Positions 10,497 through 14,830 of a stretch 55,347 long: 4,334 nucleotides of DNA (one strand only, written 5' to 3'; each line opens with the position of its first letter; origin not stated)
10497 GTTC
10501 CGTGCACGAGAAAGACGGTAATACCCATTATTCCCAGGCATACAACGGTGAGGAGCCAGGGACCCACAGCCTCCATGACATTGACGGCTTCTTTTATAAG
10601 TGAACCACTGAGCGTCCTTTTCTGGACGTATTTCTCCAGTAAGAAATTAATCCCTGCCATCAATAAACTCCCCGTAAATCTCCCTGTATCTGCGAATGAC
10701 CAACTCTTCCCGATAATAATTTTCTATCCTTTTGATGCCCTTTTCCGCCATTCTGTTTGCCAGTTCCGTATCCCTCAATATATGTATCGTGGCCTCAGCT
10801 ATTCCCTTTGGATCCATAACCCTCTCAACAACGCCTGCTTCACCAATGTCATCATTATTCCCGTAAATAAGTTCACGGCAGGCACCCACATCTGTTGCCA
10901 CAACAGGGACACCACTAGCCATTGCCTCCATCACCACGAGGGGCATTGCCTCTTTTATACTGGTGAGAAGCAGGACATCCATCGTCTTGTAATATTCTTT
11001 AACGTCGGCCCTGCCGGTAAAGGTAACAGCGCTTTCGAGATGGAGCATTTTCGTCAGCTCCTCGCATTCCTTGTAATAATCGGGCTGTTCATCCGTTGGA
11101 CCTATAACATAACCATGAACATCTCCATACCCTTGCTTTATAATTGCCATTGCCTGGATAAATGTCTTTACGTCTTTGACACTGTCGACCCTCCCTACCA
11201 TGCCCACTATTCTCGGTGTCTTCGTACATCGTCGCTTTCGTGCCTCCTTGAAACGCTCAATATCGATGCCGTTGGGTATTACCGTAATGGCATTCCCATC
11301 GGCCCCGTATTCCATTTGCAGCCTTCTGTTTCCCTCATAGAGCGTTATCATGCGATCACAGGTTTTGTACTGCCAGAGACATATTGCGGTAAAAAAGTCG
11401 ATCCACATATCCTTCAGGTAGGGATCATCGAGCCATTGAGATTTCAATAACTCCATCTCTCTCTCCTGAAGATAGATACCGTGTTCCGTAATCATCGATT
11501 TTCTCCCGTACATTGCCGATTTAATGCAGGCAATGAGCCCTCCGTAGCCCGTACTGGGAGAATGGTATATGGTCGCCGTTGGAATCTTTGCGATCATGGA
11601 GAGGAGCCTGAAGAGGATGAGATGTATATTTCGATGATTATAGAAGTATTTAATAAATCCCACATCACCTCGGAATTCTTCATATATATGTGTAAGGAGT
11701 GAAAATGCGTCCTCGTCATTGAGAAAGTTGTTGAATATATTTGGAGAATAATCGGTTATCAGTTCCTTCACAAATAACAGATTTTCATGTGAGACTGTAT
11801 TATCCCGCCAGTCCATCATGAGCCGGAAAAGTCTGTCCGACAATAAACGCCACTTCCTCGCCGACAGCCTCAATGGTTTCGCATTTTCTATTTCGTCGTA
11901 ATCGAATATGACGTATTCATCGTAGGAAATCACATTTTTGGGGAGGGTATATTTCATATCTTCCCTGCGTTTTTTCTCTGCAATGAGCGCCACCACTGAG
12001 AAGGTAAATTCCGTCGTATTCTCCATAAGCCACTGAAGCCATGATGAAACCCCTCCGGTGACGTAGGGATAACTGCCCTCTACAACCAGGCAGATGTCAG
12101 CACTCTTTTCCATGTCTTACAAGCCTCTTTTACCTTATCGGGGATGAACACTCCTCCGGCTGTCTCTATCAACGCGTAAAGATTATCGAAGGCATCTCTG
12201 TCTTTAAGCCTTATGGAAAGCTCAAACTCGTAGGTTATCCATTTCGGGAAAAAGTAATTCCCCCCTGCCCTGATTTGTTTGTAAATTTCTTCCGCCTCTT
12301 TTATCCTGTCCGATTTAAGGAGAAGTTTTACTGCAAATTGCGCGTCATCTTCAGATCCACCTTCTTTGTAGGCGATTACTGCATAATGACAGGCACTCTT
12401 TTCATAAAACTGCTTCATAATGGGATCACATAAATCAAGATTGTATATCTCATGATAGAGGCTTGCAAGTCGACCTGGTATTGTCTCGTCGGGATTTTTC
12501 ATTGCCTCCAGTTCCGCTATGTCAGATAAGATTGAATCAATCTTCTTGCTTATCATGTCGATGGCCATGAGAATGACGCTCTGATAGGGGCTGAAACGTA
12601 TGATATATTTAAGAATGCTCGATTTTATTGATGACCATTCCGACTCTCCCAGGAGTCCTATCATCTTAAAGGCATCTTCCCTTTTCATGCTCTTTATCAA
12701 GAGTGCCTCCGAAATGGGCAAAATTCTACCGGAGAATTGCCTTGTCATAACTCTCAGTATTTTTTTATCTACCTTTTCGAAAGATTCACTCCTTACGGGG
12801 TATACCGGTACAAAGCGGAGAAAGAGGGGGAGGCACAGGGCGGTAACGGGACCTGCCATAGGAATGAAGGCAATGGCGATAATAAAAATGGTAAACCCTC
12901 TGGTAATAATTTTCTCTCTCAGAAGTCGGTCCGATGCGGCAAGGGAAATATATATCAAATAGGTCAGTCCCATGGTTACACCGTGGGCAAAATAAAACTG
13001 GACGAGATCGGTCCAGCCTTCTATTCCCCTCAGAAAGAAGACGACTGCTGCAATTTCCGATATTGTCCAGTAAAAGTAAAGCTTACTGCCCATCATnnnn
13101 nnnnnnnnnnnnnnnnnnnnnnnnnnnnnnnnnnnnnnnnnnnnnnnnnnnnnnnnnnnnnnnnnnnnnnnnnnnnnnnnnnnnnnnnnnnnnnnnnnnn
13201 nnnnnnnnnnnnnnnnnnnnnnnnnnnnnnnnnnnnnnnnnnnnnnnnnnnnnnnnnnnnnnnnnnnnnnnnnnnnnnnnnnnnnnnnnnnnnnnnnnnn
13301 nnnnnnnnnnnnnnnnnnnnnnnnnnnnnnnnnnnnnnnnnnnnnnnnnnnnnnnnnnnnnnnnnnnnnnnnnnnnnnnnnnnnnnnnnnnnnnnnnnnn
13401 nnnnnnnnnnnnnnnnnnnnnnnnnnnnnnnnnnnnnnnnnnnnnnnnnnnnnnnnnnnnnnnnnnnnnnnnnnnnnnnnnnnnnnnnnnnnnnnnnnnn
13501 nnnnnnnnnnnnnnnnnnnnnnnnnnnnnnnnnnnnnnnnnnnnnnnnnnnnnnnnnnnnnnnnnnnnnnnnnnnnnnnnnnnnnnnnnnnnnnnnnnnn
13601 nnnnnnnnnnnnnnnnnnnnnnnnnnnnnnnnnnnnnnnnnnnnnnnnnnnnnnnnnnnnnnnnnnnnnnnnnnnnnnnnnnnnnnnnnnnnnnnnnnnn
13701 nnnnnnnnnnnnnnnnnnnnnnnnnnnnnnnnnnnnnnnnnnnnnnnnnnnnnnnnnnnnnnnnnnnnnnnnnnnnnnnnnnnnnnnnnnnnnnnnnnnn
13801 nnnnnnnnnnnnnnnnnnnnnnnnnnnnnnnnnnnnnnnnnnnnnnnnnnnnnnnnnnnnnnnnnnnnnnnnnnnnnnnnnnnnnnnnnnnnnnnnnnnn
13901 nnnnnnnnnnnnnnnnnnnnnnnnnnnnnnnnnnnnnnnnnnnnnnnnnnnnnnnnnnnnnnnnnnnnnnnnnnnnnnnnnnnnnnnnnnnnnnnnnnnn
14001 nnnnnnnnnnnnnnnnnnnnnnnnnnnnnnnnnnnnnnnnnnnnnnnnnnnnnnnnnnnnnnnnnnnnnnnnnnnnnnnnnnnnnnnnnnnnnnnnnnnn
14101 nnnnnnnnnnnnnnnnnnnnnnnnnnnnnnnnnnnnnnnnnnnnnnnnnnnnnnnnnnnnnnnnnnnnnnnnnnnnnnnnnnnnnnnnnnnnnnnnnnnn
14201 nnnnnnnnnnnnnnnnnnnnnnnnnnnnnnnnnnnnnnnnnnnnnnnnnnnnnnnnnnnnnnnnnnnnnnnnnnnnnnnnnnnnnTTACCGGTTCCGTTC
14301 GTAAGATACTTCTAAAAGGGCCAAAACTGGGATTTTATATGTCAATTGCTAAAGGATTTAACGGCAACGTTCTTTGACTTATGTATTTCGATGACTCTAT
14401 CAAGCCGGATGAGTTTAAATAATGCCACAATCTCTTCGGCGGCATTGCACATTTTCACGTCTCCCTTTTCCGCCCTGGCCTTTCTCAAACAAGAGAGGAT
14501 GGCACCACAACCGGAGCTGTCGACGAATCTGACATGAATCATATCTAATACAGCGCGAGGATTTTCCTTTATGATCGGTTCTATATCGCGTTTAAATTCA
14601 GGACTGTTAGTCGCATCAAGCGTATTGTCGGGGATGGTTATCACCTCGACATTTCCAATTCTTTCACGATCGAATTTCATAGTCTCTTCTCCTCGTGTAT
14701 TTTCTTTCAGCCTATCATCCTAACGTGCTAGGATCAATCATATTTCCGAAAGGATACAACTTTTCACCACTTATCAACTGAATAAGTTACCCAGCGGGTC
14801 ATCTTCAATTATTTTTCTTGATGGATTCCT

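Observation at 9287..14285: Stand-alone pelDEFG-like synthase cluster lacking pelA, pelB and pelC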

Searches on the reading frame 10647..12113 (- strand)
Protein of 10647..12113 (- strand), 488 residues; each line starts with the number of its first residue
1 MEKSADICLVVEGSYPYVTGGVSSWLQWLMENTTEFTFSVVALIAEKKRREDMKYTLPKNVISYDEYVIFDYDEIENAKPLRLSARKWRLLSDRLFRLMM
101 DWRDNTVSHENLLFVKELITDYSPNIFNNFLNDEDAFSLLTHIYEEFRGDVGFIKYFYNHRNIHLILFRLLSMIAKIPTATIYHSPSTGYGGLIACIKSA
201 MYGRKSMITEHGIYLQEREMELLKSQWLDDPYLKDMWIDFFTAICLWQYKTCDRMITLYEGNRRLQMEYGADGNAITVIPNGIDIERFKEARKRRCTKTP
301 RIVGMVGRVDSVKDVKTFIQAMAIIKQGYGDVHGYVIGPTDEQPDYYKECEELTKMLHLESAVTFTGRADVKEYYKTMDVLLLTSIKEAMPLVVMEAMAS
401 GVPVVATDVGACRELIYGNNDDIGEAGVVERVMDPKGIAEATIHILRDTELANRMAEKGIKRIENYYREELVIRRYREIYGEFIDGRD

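Call 3: search_protein_families(library=pfam, proteins=[window:10647-12113:-], max_evalue=0.01)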
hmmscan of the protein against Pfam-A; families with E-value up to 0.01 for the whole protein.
window:10647-12113:- (488 aa): 6 families
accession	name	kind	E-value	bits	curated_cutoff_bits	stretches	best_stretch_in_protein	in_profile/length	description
PF11997.14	DUF3492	-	8.7e-71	239.3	23.3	1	5-272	1-266/268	Domain of unknown function (DUF3492)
PF00534.26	Glycos_transf_1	-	4.1e-31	108.3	26.4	1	290-462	5-172/172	Glycosyl transferases group 1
PF13692.12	Glyco_trans_1_4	-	7.3e-30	104.5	27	1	301-448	2-142/142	Glycosyl transferases group 1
PF20706.3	GT4-conflict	-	2.2e-09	37.2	26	1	275-458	173-367/385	Family 4 Glycosyltransferase in conflict systems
PF13439.12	Glyco_transf_4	-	6.8e-09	36.4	28.5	1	158-287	52-170/170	Glycosyltransferase Family 4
PF13524.12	Glyco_trans_1_2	-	0.0039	17.6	25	1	367-467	36-133/144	Glycosyl transferase-like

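Call 4: search_protein_families(library=ncbifam, proteins=[window:10647-12113:-], max_evalue=0.01)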
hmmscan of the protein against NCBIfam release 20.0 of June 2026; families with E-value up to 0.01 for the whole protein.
window:10647-12113:- (488 aa): 39 families (the best 25 are shown)
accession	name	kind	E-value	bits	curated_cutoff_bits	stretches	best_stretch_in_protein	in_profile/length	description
NF038011.1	PelF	equivalog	1.2e-126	423.6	100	1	6-480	1-489/489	GT4 family glycosyltransferase PelF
NF041876.1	EPS_EpsE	equivalog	5.6e-29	101.6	400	1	274-470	186-383/389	exopolysaccharide biosynthesis GT4 family glycosyltransferase EpsE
TIGR03088.1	stp2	hypoth_equivalog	2.8e-28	99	409.05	1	273-482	159-372/374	TIGR03088 family PEP-CTERM/XrtA system glycosyltransferase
TIGR03999.1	thiol_BshA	equivalog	8.9e-28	97.3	273.7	1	274-484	167-374/375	N-acetyl-alpha-D-glucosaminyl L-malate synthase BshA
TIGR04063.1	stp3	hypoth_equivalog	4.6e-23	81.8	442.05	1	250-483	156-395/397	TIGR04063 family PEP-CTERM/XrtA system glycosyltransferase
TIGR04157.1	glyco_rSAM_CFB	subfamily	6e-22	78.2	400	1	248-480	166-406/406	TIGR04157 family glycosyltransferase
TIGR03449.1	mycothiol_MshA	equivalog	2e-20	73.1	462.5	1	259-467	173-388/406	D-inositol-3-phosphate glycosyltransferase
TIGR02149.1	glgA_Coryne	subfamily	1.1e-19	70.9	302.4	1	171-482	75-389/391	glycogen synthase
NF041010.1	glycosy_Agl16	equivalog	1.8e-18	66.5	575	1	250-482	132-350/352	glycosylation protein Agl16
TIGR04047.1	MSMEG_0565_glyc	hypoth_equivalog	3e-17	62.8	259.85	1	264-466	152-358/373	MSMEG_0565 family glycosyltransferase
NF038255.1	exopoly_VpsD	equivalog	4.5e-17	62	300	1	274-484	177-380/381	VpsD family glycosyltransferase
NF047684.1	TeichurnBiosyTuaC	equivalog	5e-16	58.6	550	1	273-479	184-385/391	teichuronic acid biosynthesis protein TuaC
NF053787.1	GlcN_PG_synth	equivalog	1e-13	50.9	480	1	275-482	165-358/361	N-acetylglucosaminyl phosphatidylglycerol synthase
NF050056.1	ProtGlycPglH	equivalog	1.3e-12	47.4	600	1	275-470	158-341/354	GalNAc-alpha-(1->4)-GalNAc-alpha-(1->3)-diNAcBac-PP-undecaprenol alpha-1,4-N-acetyl-D-galactosaminyltransferase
NF047880.1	glyco_SdgA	exception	3e-12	45.9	800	1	279-473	296-481/488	serine-aspartate repeat adhesin O-glycosyltransferase SdgA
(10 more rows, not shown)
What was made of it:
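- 10647..12113 (-): pelF: cytoplasmic GT4 glycosyltransferase with a DUF3492 N-terminal domain (the polymerase). Pfam DUF3492 plus Glycos_transf_1 (calls 3, 4).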

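Call 25: find_encoding_contigs(protein=window:10647-12113:-, flank=10000, max_places=6)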
Protein window:10647-12113:- (488 aa): 2 contigs read that carry it; 2 places shown.
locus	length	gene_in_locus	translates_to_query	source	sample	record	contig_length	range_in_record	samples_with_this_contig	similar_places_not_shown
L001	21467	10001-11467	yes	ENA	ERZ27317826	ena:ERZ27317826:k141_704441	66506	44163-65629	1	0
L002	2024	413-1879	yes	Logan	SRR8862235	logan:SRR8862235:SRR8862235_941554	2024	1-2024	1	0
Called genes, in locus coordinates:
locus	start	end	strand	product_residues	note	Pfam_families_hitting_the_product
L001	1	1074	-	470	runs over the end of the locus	PF00675:Peptidase_M16, PF05193:Peptidase_M16_C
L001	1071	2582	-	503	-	PF00675:Peptidase_M16, PF05193:Peptidase_M16_C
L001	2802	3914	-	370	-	PF00291:PALP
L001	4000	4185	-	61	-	-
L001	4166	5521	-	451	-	PF02310:B12-binding, PF04055:Radical_SAM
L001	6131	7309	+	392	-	PF00072:Response_reg, PF07228:SpoIIE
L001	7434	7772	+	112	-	PF01740:STAS, PF13466:STAS_2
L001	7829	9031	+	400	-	-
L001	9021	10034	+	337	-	-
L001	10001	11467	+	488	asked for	PF11997:DUF3492, PF13439:Glyco_transf_4, PF20706:GT4-conflict, PF00534:Glycos_transf_1, PF13692:Glyco_trans_1_4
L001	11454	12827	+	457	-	PF16933:PelG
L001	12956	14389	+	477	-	PF00989:PAS (weak), PF08447:PAS_3, PF08448:PAS_4 (faint), PF13426:PAS_9, PF00989:PAS, PF13426:PAS_9, PF07730:HisKA_3, PF02518:HATPase_c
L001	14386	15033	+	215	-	PF00072:Response_reg, PF00196:GerE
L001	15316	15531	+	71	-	-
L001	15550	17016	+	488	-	PF00474:SSF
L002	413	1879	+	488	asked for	PF11997:DUF3492, PF13439:Glyco_transf_4, PF20706:GT4-conflict, PF00534:Glycos_transf_1, PF13692:Glyco_trans_1_4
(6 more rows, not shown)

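Call 26: search_solved_structures(query=window:10647-12113:-, max_evalue=0.001)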
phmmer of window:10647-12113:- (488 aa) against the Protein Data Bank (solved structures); distinct sequences matched with E-value up to 0.001: 59.
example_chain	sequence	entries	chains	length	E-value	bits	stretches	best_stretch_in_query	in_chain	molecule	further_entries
2jjm_A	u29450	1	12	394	1.6e-18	69.9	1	298-483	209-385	GLYCOSYL TRANSFERASE, GROUP 1 FAMILY PROTEIN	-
3mbo_A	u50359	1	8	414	1.8e-18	69.7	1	298-483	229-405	Glycosyltransferase, group 1 family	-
5d00_A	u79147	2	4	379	5.7e-15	58.2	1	342-484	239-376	N-acetyl-alpha-D-glucosaminyl L-malate synthase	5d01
5i45_A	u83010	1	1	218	7.7e-15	57.7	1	302-481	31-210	Glycosyl transferases group 1 family protein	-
6kih_A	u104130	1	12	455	1.2e-12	50.6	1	278-482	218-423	Tll1590 protein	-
6d9t_A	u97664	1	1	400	2.5e-12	49.5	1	344-484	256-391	Glycosyl transferase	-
6n1x_A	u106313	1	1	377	2.8e-12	49.3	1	344-483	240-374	Glycosyltransferase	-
8dvz_A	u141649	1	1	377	1.6e-11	46.8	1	282-485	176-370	N, N'-diacetylbacillosaminyl-diphospho-undecaprenol alpha-1,3-N-acetylgalactosaminyltransf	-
8dqd_A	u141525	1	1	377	4.1e-11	45.4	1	282-485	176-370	N, N'-diacetylbacillosaminyl-diphospho-undecaprenol alpha-1,3-N-acetylgalactosaminyltransf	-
3c4q_A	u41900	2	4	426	9.4e-11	44.2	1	259-465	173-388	Predicted glycosyltransferases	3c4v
4n9w_A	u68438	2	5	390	9.7e-11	44.2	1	241-468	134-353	GDP-mannose-dependent alpha-(1-2)-phosphatidylinositol mannosyltransferase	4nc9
3c48_A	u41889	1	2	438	1e-10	44.1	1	259-465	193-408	Predicted glycosyltransferases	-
8dvw_A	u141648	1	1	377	1.1e-10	44.1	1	302-485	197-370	N, N'-diacetylbacillosaminyl-diphospho-undecaprenol alpha-1,3-N-acetylgalactosaminyltransf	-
2gej_A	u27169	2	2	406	1.1e-10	44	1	241-468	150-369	PHOSPHATIDYLINOSITOL MANNOSYLTRANSFERASE (PimA)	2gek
7mi0_A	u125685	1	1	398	9.4e-08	34.4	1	266-484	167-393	Glycosyltransferase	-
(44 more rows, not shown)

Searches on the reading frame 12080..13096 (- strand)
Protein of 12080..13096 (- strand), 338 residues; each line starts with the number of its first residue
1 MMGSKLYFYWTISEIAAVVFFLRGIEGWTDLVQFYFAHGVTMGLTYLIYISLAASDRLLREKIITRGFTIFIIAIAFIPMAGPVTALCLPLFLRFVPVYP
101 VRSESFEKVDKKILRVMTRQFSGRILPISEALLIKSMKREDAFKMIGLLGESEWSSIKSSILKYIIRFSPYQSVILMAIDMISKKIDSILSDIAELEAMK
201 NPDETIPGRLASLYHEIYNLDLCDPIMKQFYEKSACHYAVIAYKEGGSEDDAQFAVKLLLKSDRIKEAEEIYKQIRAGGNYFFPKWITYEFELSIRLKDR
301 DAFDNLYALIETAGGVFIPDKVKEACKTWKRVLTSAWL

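Call 3: search_protein_families(library=pfam, proteins=[window:12080-13096:-], max_evalue=0.01)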
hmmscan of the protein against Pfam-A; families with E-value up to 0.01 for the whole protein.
window:12080-13096:- (338 aa): 0 families

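Call 4: search_protein_families(library=ncbifam, proteins=[window:12080-13096:-], max_evalue=0.01)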
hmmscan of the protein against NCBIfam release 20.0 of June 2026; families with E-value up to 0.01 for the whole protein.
window:12080-13096:- (338 aa): 0 families

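Call 11: search_solved_structures(query=window:12080-13096:-, max_evalue=10, show_alignments=2)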
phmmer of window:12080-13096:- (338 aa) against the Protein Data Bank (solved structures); distinct sequences matched with E-value up to 10: 0.

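Call 17: find_homologous_proteins(query=window:12080-13096:-, max_evalue=0.001)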
Query window:12080-13096:- (338 aa): 53 proteins with E <= 0.001 among 2686 candidates.
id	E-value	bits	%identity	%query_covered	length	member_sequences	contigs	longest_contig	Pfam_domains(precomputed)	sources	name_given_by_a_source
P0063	1.1e-219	747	100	100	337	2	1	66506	-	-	-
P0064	3.0e-177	607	80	100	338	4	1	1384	-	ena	-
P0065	1.2e-170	586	75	100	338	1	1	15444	-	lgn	-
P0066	3.3e-164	564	73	100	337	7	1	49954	-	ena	-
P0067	1.7e-127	444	56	100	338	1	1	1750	-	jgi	jgi:hypothetical protein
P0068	1.3e-125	438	55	100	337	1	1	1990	-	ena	-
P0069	2.3e-124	434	55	100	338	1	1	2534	-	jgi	-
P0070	7.0e-124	432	55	100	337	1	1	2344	-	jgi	jgi:hypothetical protein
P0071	5.4e-122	426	55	100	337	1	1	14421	-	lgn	-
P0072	3.0e-121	423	54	100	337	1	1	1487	-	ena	-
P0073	2.6e-120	420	54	100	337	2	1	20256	-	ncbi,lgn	-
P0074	4.8e-120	419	54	100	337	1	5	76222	-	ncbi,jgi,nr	ncbi:MAG: hypothetical protein JRH13_06415 [Deltaproteobacteria bacterium]|nr:hypothetical protein [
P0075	6.7e-119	416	53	99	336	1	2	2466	-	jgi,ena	-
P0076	8.1e-119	415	55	100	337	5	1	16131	-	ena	-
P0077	1.4e-118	415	52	100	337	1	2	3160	-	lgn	-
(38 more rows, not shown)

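Call 20: search_solved_structures(query=A2, max_evalue=10, show_alignments=1)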
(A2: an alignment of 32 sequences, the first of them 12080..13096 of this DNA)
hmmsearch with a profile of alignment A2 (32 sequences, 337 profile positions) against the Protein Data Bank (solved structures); distinct sequences matched with E-value up to 10: 0.

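Call 30: predict_structure(alignment_id=A2)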
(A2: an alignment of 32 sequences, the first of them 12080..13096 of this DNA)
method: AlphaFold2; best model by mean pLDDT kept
length: 338 residues; sequences in the alignment: 32
mean_pLDDT: 80.3   pTM: 0.55
mean pLDDT of the five models: 80.3, 78.0, 76.9, 76.5, 74.7
residues with pLDDT >= 90: 89; 70-90: 193; 50-70: 24; < 50: 32
segments of 3 or more residues with pLDDT < 50: 98-126, 336-338
pLDDT, mean of each block of 10 residues (from residue 1): 80 90 86 91 89 76 79 87 86 63 38 44 45 73 85 84 84 88 92 91 86 91 78 94 89 93 92 87 85 87 86 69 79 58
secondary structure, 60 per line:
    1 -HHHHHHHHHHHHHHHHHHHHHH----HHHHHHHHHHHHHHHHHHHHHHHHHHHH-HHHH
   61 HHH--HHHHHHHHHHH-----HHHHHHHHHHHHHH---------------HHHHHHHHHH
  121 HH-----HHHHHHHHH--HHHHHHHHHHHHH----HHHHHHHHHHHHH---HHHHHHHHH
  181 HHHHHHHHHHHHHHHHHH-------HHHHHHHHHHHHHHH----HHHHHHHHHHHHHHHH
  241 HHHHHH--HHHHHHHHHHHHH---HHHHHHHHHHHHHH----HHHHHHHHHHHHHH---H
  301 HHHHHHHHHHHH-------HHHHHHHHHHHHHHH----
elements in order: H2-23 H28-55 H57-63 H66-76 H82-95 H111-122 H128-136 H139-151 H156-168 H172-198 H206-220 H225-246 H249-261 H265-278 H283-296 H300-312 H320-334
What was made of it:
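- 12080..13096 (-): pelE: N-terminal membrane helices followed by an all-alpha TPR-like domain. The AlphaFold model (pLDDT 80) is all-helical (call 30).
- On Pel synthase PelDEFG: All-helical model (call 30).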

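Call 37: fold_search(model_id=the predicted structure, library=pdb)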
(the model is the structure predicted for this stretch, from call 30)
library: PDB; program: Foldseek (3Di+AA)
matches with E <= 10: 858; with E <= 0.001: 0
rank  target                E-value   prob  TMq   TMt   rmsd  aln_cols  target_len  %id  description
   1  5dse_A                1.6e-02  0.97  0.25  0.17  18.1       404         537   13  Crystal Structure of the TTC7B/Hyccin Complex (released 2015-12-02)
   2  6eou                  2.6e-02  0.92  0.22  0.22  18.8       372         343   13  O-GlcNAc transferase TPR domain with the intellectual disability associated mutation L254F (released 2018-05-09)
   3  6e9t_A                6.1e-02  0.51  0.14  0.17  19.0       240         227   15  DHF58 filament (released 2018-11-21)
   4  7ai4_A                7.6e-02  0.84  0.19  0.24  17.0       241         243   13  Crystal structure of the KLC1-TPR domain truncated from its nonTPR region ([A1-B6]-Delta-nonTPR fragment) (released 2021-10-06)
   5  6een_A                8.0e-02  0.87  0.26  0.27  18.9       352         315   13  Crystal structure of a designer Pentatrico Peptide RNA binding protein, bound to a complex RNA target and featuring an (released 2019-08-21)
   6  11kc_A                8.0e-02  0.66  0.14  0.22  21.4       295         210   14  Cryo-EM determined structure of designed nanoparticle O43-TM (released 2026-04-08)
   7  1w3b_A                8.7e-02  0.82  0.21  0.19  18.5       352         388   14  The superhelical TPR domain of O-linked GlcNAc transferase reveals structural similarities to importin alpha. (released 2004-09-09)
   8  6een_B                9.1e-02  0.85  0.25  0.27  18.9       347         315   14  Crystal structure of a designer Pentatrico Peptide RNA binding protein, bound to a complex RNA target and featuring an (released 2019-08-21)
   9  7ai4_B                1.1e-01  0.87  0.21  0.27  16.6       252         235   13  Crystal structure of the KLC1-TPR domain truncated from its nonTPR region ([A1-B6]-Delta-nonTPR fragment) (released 2021-10-06)
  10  6b85_A                1.1e-01  0.63  0.15  0.22  19.1       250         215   16  Crystal structure of transmembrane protein TMHC4_R (released 2018-03-14)
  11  1fch_B                1.2e-01  0.99  0.35  0.39  11.6       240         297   13  CRYSTAL STRUCTURE OF THE PTS1 COMPLEXED TO THE TPR REGION OF HUMAN PEX5 (released 2000-12-06)
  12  2gw1_A                1.3e-01  0.66  0.22  0.17  16.8       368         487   10  Crystal Structure of the Yeast Tom70 (released 2006-06-27)
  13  6een_C                1.5e-01  0.77  0.26  0.27  19.0       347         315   13  Crystal structure of a designer Pentatrico Peptide RNA binding protein, bound to a complex RNA target and featuring an (released 2019-08-21)
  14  8jal_B                1.5e-01  0.75  0.25  0.17  17.3       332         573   14  Structure of CRL2APPBP2 bound with RxxGP degron (dimer) (released 2023-10-18)
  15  8hmd_C                1.5e-01  0.72  0.25  0.08  21.9       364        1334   12  base module state 2 of Tetrahymena IFT-A (released 2023-06-14)
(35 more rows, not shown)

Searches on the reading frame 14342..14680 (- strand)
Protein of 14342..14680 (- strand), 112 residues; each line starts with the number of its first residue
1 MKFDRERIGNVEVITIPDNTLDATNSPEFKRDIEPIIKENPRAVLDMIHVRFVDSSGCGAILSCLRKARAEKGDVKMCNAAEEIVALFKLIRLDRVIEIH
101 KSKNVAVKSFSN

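Call 3: search_protein_families(library=pfam, proteins=[window:14342-14680:-], max_evalue=0.01)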
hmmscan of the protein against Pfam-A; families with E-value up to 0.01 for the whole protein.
window:14342-14680:- (112 aa): 2 families
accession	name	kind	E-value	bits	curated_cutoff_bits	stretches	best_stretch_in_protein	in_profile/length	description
PF01740.26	STAS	-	3.9e-15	56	22.6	1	6-102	5-102/106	STAS domain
PF13466.11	STAS_2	-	1.5e-10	41.6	29.2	1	21-94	7-80/80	STAS domain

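Call 4: search_protein_families(library=ncbifam, proteins=[window:14342-14680:-], max_evalue=0.01)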
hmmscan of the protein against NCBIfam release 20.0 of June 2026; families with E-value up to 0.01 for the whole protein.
window:14342-14680:- (112 aa): 2 families
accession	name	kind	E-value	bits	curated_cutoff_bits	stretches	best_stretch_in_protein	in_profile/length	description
TIGR00377.1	ant_ant_sig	superfamily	4.2e-14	52.3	53.45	1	4-103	6-106/108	anti-sigma factor antagonist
TIGR02886.1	spore_II_AA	equivalog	2.1e-12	47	114.75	1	10-106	8-105/106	anti-sigma F factor antagonist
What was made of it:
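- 14342..14680 (-): Single-domain STAS protein (anti-sigma-antagonist type), 56 nt upstream of pelD on the same strand. It is probably the first gene of the operon. Pfam STAS and TIGR00377 (calls 3, 4).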
